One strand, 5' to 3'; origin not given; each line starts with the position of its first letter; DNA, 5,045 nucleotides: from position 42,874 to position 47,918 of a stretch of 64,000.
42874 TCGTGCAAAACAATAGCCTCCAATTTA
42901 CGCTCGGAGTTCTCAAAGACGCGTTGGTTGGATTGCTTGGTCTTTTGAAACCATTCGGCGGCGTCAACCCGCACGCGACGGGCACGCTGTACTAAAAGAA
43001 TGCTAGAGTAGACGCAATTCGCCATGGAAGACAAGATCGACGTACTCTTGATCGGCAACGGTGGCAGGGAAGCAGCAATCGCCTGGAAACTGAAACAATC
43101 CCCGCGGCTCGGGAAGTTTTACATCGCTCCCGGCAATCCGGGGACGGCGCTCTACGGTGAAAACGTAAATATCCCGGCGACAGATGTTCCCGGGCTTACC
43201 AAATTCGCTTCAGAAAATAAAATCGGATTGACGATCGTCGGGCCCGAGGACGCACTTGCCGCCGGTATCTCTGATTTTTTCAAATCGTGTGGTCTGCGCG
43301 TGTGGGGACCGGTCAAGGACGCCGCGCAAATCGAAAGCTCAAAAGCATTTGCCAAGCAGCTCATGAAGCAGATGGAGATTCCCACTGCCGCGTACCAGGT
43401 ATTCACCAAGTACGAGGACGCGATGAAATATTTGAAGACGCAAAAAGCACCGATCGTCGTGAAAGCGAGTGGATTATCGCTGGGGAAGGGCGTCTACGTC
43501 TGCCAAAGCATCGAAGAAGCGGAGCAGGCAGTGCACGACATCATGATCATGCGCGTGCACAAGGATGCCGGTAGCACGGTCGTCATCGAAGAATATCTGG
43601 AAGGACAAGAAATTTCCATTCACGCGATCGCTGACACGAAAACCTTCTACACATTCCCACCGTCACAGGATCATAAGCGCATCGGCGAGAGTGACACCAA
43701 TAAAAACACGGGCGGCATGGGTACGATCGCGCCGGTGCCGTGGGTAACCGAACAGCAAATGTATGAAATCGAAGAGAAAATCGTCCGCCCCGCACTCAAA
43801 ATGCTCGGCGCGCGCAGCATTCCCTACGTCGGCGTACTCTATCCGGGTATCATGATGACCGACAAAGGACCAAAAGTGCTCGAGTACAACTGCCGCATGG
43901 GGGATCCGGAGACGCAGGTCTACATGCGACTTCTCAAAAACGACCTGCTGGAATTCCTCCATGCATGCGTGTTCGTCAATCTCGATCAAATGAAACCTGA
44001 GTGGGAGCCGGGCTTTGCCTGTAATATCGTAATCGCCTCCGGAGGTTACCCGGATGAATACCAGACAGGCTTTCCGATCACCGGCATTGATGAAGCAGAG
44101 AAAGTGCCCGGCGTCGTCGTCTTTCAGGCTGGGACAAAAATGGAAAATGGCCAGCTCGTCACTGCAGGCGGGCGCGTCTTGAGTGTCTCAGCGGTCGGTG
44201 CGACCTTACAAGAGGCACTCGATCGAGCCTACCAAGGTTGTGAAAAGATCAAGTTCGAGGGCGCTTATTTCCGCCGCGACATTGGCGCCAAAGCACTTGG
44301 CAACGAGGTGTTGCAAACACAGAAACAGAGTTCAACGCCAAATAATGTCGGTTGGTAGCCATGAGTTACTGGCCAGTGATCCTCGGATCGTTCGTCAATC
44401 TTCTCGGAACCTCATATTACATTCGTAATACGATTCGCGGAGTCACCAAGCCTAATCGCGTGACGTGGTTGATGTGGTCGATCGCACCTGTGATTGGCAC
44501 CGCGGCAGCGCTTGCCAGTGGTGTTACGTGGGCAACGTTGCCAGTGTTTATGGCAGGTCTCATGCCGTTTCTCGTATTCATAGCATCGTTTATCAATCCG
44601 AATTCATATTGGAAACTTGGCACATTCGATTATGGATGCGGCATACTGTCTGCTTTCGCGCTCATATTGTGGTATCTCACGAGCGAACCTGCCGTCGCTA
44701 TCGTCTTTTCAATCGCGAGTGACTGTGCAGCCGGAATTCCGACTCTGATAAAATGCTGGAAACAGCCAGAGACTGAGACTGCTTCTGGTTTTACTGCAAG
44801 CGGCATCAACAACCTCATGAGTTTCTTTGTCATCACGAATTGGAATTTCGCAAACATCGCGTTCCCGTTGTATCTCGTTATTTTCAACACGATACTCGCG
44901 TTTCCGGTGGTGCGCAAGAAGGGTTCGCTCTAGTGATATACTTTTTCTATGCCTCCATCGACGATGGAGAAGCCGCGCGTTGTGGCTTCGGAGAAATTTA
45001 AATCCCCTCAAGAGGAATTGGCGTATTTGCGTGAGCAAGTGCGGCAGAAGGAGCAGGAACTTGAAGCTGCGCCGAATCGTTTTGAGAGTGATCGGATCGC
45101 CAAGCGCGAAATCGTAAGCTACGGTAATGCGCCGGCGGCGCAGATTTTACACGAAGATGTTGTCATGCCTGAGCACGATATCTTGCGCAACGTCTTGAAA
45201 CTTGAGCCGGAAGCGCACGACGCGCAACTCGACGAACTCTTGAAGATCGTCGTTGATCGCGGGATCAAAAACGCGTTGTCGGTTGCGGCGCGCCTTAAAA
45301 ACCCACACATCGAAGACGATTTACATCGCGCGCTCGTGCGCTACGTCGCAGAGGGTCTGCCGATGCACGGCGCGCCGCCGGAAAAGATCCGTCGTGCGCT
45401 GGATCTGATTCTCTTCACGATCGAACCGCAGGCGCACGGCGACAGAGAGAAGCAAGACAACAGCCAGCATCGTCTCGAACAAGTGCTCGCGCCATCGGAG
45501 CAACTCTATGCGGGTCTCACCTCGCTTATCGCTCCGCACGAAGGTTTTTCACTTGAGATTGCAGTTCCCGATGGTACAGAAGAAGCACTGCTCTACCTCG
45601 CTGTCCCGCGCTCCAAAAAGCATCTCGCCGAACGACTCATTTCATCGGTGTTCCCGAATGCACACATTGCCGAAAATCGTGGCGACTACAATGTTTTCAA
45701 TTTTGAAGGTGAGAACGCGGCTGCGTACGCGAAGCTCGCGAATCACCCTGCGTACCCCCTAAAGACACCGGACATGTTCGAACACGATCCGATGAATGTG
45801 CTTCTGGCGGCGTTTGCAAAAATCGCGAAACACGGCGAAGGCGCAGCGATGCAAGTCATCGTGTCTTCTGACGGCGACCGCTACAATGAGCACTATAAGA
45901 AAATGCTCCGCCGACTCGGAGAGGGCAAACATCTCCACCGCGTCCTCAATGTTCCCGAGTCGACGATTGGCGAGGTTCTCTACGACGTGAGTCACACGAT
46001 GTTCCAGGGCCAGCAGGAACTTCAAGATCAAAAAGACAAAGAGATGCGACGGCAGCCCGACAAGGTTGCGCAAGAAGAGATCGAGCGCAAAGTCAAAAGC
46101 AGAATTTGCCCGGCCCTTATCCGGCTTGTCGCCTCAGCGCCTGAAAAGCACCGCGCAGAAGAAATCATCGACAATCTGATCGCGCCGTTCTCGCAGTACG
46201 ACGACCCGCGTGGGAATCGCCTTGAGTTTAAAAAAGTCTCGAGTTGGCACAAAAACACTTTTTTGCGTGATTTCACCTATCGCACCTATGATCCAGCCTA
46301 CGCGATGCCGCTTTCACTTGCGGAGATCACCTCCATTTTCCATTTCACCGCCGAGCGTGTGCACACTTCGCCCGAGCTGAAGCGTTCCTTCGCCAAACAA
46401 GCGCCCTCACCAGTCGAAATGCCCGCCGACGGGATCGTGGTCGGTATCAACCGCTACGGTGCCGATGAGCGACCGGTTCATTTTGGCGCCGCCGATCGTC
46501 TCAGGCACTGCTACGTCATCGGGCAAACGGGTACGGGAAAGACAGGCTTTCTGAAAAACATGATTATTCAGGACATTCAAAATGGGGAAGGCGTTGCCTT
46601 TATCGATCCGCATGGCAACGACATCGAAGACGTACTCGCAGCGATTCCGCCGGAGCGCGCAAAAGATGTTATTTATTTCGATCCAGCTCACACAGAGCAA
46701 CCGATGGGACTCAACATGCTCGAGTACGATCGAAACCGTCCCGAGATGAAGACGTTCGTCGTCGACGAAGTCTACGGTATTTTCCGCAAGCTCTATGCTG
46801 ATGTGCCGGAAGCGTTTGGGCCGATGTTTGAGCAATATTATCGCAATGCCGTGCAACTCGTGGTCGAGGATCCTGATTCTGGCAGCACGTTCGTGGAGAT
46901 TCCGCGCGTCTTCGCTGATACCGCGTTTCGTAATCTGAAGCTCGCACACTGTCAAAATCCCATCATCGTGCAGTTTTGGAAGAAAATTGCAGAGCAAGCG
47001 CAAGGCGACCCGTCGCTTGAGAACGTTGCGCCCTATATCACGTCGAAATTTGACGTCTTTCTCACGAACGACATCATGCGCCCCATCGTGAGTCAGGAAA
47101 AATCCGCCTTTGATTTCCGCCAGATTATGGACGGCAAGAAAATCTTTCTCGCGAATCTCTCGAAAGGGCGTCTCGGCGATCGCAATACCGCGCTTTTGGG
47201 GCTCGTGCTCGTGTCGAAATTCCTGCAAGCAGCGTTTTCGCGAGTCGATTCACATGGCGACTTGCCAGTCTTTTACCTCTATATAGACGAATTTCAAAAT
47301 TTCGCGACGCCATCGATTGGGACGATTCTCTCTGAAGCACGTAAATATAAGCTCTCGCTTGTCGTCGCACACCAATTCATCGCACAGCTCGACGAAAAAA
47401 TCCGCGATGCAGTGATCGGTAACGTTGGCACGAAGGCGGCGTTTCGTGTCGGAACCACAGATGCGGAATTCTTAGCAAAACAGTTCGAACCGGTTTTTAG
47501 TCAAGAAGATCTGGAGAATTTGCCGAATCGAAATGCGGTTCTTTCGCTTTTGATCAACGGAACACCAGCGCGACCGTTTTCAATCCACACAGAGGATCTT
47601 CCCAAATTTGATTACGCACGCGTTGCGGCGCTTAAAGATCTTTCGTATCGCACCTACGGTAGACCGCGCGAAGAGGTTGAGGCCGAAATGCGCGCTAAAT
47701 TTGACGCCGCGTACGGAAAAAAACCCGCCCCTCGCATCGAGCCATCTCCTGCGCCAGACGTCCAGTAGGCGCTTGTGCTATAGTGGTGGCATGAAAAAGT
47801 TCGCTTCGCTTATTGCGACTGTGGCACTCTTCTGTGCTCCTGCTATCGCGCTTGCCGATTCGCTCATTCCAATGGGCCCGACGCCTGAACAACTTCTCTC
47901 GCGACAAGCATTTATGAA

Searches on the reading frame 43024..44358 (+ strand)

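Call 71: search_protein_families(library=pfam, proteins=[window:43024-44358:+], max_evalue=0.00001)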
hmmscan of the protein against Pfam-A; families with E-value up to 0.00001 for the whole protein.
window:43024-44358:+ (444 aa): 9 families
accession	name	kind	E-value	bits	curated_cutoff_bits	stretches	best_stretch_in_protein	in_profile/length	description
PF01071.24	GARS_A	-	3.5e-74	249.3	27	1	105-297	1-194/194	Phosphoribosylglycinamide synthetase, ATP-grasp (A) domain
PF02844.21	GARS_N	-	5.2e-34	117.4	29.5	1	6-104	2-100/100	Phosphoribosylglycinamide synthetase, N domain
PF02843.22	GARS_C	-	1.1e-33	115.9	34.8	1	332-423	1-92/92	Phosphoribosylglycinamide synthetase, C domain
PF02222.28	ATP-grasp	-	1.3e-08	35.1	27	1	112-225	1-111/179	ATP-grasp domain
PF02655.19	ATP-grasp_3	-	6.3e-07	30.1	23.2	1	109-292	7-157/160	ATP-grasp domain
PF13535.11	ATP-grasp_4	-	7.1e-07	29.4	27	1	141-207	2-76/160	ATP-grasp domain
PF07478.18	Dala_Dala_lig_C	-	7.4e-07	29.3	24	1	113-205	1-94/204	D-ala D-ala ligase C-terminus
PF02786.22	CPSase_L_D2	-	3e-06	27.4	19.8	1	107-207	2-105/211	Carbamoyl-phosphate synthase L chain, ATP binding domain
PF08443.16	RimK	-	6.2e-06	26.4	21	0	106-172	3-71/188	RimK-like ATP-grasp domain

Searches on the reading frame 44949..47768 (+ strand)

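Call 71: search_protein_families(library=pfam, proteins=[window:44949-47768:+], max_evalue=0.00001)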
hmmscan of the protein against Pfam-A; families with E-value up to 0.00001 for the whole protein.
window:44949-47768:+ (939 aa): 1 family
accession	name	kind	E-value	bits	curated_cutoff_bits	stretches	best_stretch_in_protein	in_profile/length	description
PF12696.13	TraG-D_C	-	1.5e-06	28.6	22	1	776-841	3-71/126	TraM recognition site of TraD and TraG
